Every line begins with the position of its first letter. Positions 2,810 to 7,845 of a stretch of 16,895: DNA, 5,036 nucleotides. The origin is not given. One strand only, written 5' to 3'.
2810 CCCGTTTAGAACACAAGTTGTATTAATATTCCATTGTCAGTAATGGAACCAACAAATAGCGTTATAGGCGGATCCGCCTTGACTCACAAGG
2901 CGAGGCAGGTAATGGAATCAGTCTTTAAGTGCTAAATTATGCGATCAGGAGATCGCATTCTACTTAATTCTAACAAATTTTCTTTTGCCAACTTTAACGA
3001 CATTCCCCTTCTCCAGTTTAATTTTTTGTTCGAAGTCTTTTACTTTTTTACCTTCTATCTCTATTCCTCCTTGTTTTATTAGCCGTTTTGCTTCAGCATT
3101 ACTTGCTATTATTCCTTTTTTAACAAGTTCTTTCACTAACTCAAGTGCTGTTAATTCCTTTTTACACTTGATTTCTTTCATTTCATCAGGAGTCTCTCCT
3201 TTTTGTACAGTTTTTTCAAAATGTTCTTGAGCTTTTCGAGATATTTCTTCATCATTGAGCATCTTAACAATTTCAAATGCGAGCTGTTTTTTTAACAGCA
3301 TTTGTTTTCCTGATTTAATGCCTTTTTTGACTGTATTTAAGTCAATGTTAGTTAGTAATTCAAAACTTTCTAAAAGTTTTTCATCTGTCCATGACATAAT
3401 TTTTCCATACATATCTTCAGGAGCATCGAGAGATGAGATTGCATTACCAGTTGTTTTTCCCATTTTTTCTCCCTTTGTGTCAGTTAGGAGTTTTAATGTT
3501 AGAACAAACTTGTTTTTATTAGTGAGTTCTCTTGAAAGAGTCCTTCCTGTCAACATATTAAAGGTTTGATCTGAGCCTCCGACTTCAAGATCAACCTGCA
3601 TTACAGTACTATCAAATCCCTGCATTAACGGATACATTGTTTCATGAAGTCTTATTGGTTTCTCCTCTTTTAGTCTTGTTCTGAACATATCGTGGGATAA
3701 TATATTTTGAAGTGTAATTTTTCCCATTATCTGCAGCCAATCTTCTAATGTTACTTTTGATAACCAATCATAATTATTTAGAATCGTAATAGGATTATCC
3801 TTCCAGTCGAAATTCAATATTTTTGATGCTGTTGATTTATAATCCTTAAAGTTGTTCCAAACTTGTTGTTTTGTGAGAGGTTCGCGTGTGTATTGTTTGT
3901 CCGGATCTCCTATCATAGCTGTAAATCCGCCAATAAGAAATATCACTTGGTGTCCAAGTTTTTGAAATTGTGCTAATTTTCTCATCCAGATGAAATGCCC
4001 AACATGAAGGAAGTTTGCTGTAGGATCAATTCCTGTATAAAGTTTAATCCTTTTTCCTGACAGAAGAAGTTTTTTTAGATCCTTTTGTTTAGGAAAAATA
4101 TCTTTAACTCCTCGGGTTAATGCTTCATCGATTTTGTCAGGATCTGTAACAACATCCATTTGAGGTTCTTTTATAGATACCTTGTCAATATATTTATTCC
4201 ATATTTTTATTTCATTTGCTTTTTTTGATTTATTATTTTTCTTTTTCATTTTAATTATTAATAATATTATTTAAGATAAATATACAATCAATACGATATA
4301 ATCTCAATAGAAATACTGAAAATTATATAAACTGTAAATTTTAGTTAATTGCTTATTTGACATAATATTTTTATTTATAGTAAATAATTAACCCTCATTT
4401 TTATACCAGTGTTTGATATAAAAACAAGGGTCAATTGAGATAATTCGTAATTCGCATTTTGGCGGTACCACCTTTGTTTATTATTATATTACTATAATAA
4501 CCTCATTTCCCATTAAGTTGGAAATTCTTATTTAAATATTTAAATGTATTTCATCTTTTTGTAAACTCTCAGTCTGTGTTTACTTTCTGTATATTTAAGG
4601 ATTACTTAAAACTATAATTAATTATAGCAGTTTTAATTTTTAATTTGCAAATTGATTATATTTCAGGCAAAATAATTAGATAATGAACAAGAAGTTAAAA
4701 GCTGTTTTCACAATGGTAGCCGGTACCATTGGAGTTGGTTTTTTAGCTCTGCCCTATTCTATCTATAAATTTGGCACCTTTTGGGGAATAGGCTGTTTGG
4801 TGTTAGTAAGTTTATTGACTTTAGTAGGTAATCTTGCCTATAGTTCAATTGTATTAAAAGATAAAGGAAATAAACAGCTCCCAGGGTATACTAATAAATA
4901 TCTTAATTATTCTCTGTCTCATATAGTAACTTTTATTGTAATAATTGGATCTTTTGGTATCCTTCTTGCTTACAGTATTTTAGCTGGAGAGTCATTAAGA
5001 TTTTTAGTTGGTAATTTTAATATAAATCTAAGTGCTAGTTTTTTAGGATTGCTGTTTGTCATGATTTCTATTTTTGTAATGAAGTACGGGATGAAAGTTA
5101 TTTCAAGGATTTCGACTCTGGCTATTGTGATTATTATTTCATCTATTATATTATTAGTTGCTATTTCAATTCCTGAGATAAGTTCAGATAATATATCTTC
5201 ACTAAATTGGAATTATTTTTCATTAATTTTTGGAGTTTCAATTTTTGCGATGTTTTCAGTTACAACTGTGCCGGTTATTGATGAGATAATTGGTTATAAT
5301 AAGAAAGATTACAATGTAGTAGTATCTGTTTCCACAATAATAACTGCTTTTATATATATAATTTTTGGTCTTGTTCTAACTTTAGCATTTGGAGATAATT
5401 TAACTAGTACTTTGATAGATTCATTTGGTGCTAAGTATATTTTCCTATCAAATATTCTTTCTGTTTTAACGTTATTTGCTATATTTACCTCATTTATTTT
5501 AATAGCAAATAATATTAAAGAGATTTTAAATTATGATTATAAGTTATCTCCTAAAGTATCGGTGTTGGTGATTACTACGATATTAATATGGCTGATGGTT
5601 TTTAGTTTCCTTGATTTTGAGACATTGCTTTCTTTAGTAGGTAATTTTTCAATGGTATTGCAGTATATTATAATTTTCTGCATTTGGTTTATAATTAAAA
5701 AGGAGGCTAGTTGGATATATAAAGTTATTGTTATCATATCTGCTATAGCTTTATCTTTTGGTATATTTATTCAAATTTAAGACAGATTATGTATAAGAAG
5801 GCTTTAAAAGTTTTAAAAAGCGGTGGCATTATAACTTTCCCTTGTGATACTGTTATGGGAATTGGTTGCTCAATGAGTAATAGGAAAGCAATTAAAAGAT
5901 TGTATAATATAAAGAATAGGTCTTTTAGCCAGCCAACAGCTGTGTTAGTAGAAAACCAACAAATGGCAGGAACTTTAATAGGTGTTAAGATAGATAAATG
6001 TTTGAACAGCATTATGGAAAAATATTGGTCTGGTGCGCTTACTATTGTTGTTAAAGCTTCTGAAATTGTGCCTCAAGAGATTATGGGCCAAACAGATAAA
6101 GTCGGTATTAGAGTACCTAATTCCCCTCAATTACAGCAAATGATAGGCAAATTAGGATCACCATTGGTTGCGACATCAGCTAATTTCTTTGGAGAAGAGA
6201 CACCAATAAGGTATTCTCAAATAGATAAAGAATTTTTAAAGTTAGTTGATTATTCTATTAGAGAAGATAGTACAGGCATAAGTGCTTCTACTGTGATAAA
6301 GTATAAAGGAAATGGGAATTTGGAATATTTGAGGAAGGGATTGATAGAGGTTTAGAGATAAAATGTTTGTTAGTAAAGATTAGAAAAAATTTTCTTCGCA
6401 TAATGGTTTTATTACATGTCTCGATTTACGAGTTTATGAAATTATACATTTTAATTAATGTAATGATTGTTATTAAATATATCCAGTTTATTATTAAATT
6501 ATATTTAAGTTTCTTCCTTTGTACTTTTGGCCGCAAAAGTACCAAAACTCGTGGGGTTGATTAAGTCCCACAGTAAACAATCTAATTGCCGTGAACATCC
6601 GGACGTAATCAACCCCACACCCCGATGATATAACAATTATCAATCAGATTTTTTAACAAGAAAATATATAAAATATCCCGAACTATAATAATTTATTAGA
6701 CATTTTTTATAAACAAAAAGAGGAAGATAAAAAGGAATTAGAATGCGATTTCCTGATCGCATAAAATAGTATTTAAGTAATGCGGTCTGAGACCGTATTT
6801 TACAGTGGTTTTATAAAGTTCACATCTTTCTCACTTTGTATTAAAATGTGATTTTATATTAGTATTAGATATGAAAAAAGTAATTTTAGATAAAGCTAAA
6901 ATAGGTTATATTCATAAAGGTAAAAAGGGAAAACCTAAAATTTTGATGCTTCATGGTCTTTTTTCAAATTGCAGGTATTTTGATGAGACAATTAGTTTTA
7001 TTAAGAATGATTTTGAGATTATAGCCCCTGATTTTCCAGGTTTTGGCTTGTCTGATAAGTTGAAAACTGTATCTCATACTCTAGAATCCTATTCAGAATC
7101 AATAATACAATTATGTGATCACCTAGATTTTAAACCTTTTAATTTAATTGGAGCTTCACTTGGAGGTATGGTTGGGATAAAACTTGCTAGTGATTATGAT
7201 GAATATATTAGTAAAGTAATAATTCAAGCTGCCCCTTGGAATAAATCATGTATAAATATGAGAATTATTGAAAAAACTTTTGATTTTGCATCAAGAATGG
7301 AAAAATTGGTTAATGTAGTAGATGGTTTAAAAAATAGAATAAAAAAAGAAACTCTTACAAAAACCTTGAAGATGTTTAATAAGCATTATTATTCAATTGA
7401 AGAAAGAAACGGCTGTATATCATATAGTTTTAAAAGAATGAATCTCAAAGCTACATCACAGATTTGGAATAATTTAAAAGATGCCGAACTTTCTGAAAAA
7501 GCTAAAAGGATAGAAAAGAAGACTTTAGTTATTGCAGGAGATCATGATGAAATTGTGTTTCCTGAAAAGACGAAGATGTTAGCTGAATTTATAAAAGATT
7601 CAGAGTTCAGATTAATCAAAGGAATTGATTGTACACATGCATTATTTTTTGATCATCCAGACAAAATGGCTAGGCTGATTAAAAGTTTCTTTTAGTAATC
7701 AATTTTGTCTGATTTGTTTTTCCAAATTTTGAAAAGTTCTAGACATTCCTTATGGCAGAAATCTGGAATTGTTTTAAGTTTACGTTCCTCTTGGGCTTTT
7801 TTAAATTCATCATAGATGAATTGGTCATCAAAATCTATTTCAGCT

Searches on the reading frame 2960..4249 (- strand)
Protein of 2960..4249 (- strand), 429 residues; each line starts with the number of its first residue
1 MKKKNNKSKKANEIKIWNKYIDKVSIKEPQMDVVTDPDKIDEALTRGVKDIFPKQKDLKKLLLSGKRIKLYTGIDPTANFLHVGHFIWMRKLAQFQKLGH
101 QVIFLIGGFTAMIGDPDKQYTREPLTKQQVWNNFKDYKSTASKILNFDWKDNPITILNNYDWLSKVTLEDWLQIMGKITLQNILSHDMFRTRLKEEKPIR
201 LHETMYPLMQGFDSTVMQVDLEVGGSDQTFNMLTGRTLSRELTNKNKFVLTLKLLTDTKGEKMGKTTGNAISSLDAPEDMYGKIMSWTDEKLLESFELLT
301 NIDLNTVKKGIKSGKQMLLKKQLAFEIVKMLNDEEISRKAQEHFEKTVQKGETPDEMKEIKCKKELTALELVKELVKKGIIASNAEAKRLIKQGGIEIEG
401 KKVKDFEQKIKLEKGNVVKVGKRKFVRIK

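Call 12: search_protein_families(library=pfam, proteins=[window:2960-4249:-])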
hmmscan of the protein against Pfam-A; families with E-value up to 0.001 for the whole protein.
window:2960-4249:- (429 aa): 3 families
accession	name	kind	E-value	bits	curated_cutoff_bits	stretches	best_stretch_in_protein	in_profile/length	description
PF00579.31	tRNA-synt_1b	-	5.1e-64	216.8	21.1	1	66-348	4-291/292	tRNA synthetases class I (W and Y)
PF22421.1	SYY_C-terminal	-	8.5e-08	32.4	27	1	357-426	9-81/83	Tyrosine--tRNA ligase SYY-like C-terminal domain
PF01479.30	S4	-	4.6e-05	23.5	22.8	1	371-411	3-43/48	S4 domain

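Call 16: find_encoding_contigs(protein=window:2960-4249:-, flank=10000, max_places=10)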
Protein window:2960-4249:- (429 aa): 8 contigs read that carry it; 5 places shown.
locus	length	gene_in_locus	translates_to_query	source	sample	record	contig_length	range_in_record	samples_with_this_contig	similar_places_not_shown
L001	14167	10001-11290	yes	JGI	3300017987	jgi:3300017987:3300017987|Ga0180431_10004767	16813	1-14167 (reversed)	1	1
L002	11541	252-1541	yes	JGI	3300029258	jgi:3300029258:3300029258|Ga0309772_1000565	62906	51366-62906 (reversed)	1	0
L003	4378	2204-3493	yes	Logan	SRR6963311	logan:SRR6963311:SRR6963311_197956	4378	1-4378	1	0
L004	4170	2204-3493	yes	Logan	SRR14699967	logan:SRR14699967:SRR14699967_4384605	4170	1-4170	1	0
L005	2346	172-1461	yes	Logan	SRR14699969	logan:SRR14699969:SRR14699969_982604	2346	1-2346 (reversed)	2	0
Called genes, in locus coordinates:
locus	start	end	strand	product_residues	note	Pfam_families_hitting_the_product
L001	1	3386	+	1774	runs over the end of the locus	PF07495:Y_Y_Y (faint), PF19077:Big_13 (faint), PF25275:Golvesin_C, PF22352:K319L-like_PKD (faint), PF18911:PKD_4 (weak), PF17210:SdrD_B (weak)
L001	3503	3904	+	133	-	-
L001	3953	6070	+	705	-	PF05226:CHASE2, PF00211:Guanylate_cyc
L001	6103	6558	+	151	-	PF00383:dCMP_cyt_deam_1, PF14437:MafB19-deam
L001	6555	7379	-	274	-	PF03096:Ndr (weak), PF03959:FSH1 (faint), PF12146:Hydrolase_4, PF00561:Abhydrolase_1, PF12697:Abhydrolase_6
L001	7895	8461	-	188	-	PF01300:Sua5_yciO_yrdC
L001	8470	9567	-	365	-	PF01490:Aa_trans, PF03222:Trp_Tyr_perm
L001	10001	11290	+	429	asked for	PF00579:tRNA-synt_1b, PF22421:SYY_C-terminal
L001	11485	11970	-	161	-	-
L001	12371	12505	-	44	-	-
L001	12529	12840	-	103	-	-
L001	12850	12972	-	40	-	-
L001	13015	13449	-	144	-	-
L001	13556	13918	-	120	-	-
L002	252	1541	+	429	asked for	PF00579:tRNA-synt_1b, PF22421:SYY_C-terminal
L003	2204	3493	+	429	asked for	PF00579:tRNA-synt_1b, PF22421:SYY_C-terminal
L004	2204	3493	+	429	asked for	PF00579:tRNA-synt_1b, PF22421:SYY_C-terminal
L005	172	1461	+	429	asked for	PF00579:tRNA-synt_1b, PF22421:SYY_C-terminal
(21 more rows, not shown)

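Call 19: find_homologous_proteins(query=window:2960-4249:-, max_evalue=1e-60)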
Query window:2960-4249:- (429 aa): 6498 proteins with E <= 1e-60 among 8000 candidates; the best 120 are listed.
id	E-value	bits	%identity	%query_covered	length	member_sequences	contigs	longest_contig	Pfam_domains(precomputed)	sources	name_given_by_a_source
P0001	1.5e-277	938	100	100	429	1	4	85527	PF22421.2,PF00579.32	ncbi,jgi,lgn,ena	-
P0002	8.0e-217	738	79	100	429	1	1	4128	PF22421.2,PF00579.32,PF01479.31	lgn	-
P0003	8.4e-205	699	74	97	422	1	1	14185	PF22421.2,PF00579.32,PF01479.31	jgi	jgi:tyrosyl-tRNA synthetase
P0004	5.8e-197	673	72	96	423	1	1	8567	PF22421.2,PF00579.32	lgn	-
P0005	4.9e-194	663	70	98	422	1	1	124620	PF22421.2,PF00579.32,PF01479.31,PF16714.11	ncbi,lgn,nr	ncbi:tyrosine--tRNA ligase [Candidatus Dojkabacteria bacterium]|nr:tyrosine--tRNA ligase [Candidatus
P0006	4.9e-192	657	67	100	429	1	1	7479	PF22421.2,PF00579.32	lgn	-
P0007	1.2e-190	652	70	98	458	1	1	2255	PF00579.32,PF01479.31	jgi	jgi:tyrosyl-tRNA synthetase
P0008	9.9e-188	643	68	96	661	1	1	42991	PF03483.23,PF00579.32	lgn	-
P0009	2.6e-185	635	65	100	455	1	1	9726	PF00579.32,PF01479.31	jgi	jgi:tyrosyl-tRNA synthetase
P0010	6.2e-182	623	69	94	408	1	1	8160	PF22421.2,PF00579.32,PF01479.31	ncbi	-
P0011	3.3e-181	621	66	100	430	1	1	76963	PF22421.2,PF00579.32,PF01479.31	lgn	-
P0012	9.4e-181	620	67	96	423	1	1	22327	PF00579.32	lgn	-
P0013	6.3e-180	617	65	98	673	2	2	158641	PF03483.23,PF00579.32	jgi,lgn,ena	-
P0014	3.8e-177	608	64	99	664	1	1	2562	PF22421.2,PF03483.23,PF00579.32,PF01479.31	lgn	-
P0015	2.4e-172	592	64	96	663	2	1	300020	PF22421.2,PF03483.23,PF00579.32,PF01479.31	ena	-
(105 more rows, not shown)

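Call 20: find_encoding_contigs(protein=P0002, flank=10000, max_places=2)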
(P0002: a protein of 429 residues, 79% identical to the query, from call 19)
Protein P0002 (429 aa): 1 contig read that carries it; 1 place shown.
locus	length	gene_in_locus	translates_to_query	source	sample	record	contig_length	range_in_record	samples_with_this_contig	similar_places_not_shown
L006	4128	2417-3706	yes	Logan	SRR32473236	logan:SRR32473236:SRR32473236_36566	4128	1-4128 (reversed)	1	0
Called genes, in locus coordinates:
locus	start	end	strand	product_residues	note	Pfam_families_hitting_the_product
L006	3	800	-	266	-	?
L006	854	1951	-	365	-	PF01490:Aa_trans, PF03222:Trp_Tyr_perm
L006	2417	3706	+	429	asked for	PF00579:tRNA-synt_1b, PF22421:SYY_C-terminal, PF01479:S4 (weak)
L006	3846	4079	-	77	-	-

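Call 21: find_encoding_contigs(protein=P0003, flank=10000, max_places=2)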
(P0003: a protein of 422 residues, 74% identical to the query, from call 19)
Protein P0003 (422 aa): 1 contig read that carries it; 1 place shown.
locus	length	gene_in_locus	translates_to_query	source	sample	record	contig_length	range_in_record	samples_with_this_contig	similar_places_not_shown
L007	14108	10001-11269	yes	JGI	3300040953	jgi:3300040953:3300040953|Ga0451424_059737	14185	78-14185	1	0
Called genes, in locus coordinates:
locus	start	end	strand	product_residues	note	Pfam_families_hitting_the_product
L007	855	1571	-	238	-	PF00561:Abhydrolase_1, PF12146:Hydrolase_4, PF12697:Abhydrolase_6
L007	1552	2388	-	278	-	PF12146:Hydrolase_4, PF00561:Abhydrolase_1, PF12697:Abhydrolase_6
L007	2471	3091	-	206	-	-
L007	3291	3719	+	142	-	-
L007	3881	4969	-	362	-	PF01658:Inos-1-P_synth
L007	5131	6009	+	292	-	PF00126:HTH_1, PF03466:LysR_substrate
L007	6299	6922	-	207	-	-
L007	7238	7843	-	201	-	PF01300:Sua5_yciO_yrdC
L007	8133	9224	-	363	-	PF01490:Aa_trans, PF03222:Trp_Tyr_perm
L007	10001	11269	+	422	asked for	PF00579:tRNA-synt_1b, PF22421:SYY_C-terminal (weak), PF01479:S4 (weak)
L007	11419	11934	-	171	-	PF01797:Y1_Tnp (weak)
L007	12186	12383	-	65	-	-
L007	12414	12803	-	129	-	-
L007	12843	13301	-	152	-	-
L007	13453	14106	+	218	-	?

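Call 22: find_encoding_contigs(protein=P0005, flank=10000, max_places=2)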
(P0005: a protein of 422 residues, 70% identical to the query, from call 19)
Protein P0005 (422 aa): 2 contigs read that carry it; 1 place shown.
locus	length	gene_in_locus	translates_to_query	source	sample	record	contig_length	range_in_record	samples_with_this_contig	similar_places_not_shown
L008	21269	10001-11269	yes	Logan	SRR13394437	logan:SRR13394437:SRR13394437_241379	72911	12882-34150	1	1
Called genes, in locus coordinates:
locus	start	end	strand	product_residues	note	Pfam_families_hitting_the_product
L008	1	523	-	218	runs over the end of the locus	-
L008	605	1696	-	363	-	PF01658:Inos-1-P_synth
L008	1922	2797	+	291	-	PF00126:HTH_1, PF03466:LysR_substrate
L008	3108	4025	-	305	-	-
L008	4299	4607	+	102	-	-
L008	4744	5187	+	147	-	PF00293:NUDIX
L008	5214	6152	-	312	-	-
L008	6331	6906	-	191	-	PF01300:Sua5_yciO_yrdC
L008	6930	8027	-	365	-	PF01490:Aa_trans, PF03222:Trp_Tyr_perm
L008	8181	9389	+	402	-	-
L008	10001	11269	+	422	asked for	PF00579:tRNA-synt_1b, PF16714:TyrRSs_C (faint), PF22421:SYY_C-terminal (weak), PF01479:S4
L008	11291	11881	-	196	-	-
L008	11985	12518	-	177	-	-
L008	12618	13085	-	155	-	-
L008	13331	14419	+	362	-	PF00486:Trans_reg_C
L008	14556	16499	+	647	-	PF13328:HD_4, PF01966:HD, PF04607:RelA_SpoT, PF02824:TGS, PF28438:RelA_RIS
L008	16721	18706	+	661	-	PF17191:RecG_wedge, PF00176:SNF2-rel_dom (weak), PF00270:DEAD, PF04851:ResIII, PF00271:Helicase_C, PF22590:Cas3-like_C_2 (faint), PF19833:RecG_dom3_C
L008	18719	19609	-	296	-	-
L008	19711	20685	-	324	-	-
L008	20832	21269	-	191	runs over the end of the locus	PF01928:CYTH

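Call 24: search_protein_families(library=pfam, proteins=[L007:11419-11934:-, L008:11291-11881:-, L006:3846-4079:-], max_evalue=10)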
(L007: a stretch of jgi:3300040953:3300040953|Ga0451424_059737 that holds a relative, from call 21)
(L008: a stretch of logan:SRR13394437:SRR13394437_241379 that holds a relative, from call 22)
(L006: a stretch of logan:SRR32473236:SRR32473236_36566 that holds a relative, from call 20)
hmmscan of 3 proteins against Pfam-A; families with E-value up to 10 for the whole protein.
L007:11419-11934:- (171 aa): 1 family
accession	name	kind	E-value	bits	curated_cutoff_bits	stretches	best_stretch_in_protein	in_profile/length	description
PF01797.21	Y1_Tnp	-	1.2e-06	29.1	23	1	42-109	29-99/121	Transposase IS200 like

L008:11291-11881:- (196 aa): 1 family
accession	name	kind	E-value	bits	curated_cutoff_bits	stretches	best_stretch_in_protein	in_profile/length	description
PF01797.21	Y1_Tnp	-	0.00041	20.9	23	1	128-183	60-121/121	Transposase IS200 like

L006:3846-4079:- (77 aa): 0 families

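Call 57: search_protein_families(library=ncbifam, proteins=[L007:11419-11934:-, L008:11291-11881:-, L006:3846-4079:-], max_evalue=0.1)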
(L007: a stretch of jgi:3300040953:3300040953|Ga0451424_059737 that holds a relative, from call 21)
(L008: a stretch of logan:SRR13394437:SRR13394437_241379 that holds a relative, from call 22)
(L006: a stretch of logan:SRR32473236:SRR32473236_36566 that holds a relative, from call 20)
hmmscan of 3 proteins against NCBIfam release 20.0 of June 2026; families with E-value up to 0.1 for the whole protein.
L007:11419-11934:- (171 aa): 2 families
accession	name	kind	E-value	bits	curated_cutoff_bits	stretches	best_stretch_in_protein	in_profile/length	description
NF047646.1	REP_Tyr_transpos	equivalog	4.4e-27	94.8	80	1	14-156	7-146/146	REP-associated tyrosine transposase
NF033573.1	transpos_IS200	equivalog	0.00089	19.5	55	1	42-101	35-97/126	IS200/IS605 family transposase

L008:11291-11881:- (196 aa): 2 families
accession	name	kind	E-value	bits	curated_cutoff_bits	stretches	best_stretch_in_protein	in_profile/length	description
NF047646.1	REP_Tyr_transpos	equivalog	1.1e-15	57.7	80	2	123-185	62-132/146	REP-associated tyrosine transposase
NF053779.1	BT3442_fam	equivalog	0.09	11.5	940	0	120-195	346-417/563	BT3442 family protein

L006:3846-4079:- (77 aa): 1 family
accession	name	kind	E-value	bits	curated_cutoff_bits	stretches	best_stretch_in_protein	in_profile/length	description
NF047646.1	REP_Tyr_transpos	equivalog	1.6e-11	44.3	80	1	4-57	93-146/146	REP-associated tyrosine transposase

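Call 58: search_solved_structures(query=L007:11419-11934:-, max_evalue=1)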
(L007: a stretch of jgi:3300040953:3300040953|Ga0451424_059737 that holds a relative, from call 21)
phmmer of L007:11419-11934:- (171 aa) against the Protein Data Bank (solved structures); distinct sequences matched with E-value up to 1: 3.
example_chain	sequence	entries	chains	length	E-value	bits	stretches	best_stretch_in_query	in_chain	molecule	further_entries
4er8_A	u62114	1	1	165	0.00033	23.6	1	94-157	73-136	TnpArep for protein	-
5odc_B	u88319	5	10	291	0.71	12.7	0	36-121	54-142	Heterodisulfide reductase, subunit B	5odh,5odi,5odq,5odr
4v4c_A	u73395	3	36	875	0.93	12.4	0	110-147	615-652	Pyrogallol hydroxytransferase large subunit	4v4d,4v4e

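Call 65: find_homologous_proteins(query=A5, max_evalue=0.00001)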
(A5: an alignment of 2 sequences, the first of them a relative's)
Query A5 (2 sequences) (171 aa, profile of the alignment): 744 proteins with E <= 0.00001 among 831 candidates; the best 120 are listed.
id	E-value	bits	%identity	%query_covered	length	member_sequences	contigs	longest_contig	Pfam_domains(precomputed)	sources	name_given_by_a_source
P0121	9.4e-112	388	100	100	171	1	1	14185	PF01797.22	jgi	jgi:REP element-mobilizing transposase RayT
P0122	8.0e-81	288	71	98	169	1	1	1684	-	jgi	jgi:putative transposase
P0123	2.3e-78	280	72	97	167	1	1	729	-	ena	-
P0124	9.1e-78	278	71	98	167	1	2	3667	-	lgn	-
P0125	2.4e-73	263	67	95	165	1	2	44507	PF01797.22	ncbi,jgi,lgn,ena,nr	ncbi:MAG: transposase [Patescibacteria group bacterium]|nr:transposase [Patescibacteria group bacter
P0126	2.0e-72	260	70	95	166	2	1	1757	-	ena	-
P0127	3.2e-72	259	67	95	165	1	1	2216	-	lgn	-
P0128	6.4e-70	252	64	95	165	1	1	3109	-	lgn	-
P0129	6.4e-70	252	63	94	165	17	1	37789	-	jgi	-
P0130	1.3e-69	251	65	95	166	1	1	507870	PF01797.22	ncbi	-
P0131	2.5e-69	250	66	94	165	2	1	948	PF01797.22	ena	-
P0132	4.4e-69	249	65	94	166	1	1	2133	-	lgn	-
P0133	1.5e-68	248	64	96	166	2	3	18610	-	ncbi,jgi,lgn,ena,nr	ncbi:hypothetical protein KJ980_05090 [Patescibacteria group bacterium]|nr:hypothetical protein [Pat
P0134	4.2e-68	246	63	94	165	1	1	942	-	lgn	-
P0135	1.1e-67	245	64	95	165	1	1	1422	-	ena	-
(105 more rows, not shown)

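Call 67: find_encoding_contigs(protein=P0125, flank=3000, max_places=2)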
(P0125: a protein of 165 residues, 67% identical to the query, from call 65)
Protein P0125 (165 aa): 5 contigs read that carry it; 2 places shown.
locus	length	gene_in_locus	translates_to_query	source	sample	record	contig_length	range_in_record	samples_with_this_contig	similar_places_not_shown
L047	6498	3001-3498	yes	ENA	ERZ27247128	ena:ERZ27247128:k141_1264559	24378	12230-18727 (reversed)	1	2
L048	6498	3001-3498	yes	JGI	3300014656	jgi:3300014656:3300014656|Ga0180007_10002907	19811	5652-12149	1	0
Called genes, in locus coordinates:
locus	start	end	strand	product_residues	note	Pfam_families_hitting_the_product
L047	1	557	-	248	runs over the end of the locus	PF01925:TauE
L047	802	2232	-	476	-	PF05221:AdoHcyase, PF00670:AdoHcyase_NAD, PF02826:2-Hacid_dh_C (faint)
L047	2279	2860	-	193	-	PF03575:Peptidase_S51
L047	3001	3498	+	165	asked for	PF01797:Y1_Tnp (weak)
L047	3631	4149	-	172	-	-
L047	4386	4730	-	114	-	-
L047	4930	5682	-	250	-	PF06182:ABC2_membrane_6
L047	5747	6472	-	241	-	-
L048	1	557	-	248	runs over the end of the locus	PF01925:TauE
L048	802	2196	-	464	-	PF05221:AdoHcyase, PF00670:AdoHcyase_NAD, PF02826:2-Hacid_dh_C (faint)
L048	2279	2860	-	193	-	PF03575:Peptidase_S51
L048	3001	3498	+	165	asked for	PF01797:Y1_Tnp (weak)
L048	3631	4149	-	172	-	-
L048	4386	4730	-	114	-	-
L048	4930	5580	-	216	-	PF06182:ABC2_membrane_6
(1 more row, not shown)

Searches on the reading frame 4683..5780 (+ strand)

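Call 12: search_protein_families(library=pfam, proteins=[window:4683-5780:+])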
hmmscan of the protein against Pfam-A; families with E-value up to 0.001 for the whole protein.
window:4683-5780:+ (365 aa): 2 families
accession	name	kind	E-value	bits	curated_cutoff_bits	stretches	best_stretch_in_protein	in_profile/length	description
PF01490.24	Aa_trans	-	5.4e-20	71.9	25.6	1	5-348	6-383/410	Transmembrane amino acid transporter protein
PF03222.19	Trp_Tyr_perm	-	6.3e-09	35.9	22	1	4-302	5-320/393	Tryptophan/tyrosine permease family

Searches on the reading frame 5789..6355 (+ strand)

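Call 12: search_protein_families(library=pfam, proteins=[window:5789-6355:+])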
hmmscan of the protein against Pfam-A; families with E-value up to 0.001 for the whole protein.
window:5789-6355:+ (188 aa): 1 family
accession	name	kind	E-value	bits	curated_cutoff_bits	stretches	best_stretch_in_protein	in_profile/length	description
PF01300.24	Sua5_yciO_yrdC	-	8.9e-46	156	25.1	1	7-184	1-178/178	Telomere recombination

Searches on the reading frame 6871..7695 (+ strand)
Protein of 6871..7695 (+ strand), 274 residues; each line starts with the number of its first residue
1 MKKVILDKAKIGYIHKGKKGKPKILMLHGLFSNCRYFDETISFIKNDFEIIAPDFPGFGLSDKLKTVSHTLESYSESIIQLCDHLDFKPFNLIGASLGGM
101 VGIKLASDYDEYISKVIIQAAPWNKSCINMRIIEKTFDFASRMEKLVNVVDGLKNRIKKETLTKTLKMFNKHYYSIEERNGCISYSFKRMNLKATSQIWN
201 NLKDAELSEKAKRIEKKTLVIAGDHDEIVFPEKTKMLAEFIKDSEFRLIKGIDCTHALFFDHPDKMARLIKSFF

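Call 12: search_protein_families(library=pfam, proteins=[window:6871-7695:+])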
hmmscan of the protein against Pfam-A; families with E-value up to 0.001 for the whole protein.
window:6871-7695:+ (274 aa): 6 families
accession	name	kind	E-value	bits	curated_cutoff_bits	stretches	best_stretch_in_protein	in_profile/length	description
PF00561.26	Abhydrolase_1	-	1.7e-25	90.5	25.8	1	24-263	3-245/245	alpha/beta hydrolase fold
PF12146.15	Hydrolase_4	-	8.9e-18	64.9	27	1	21-261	4-237/239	Serine aminopeptidase, S33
PF12697.13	Abhydrolase_6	-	1.1e-11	46.3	26.3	1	24-268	1-216/217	Alpha/beta hydrolase family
PF03096.20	Ndr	-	6.1e-06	25.6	23.3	1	39-273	47-275/283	Ndr family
PF03959.19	FSH1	-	7e-06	26.3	21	0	210-245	155-191/211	Serine hydrolase (FSH1)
PF02089.21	Palm_thioest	-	0.00031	20.9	26.8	1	24-244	2-216/254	Palmitoyl protein thioesterase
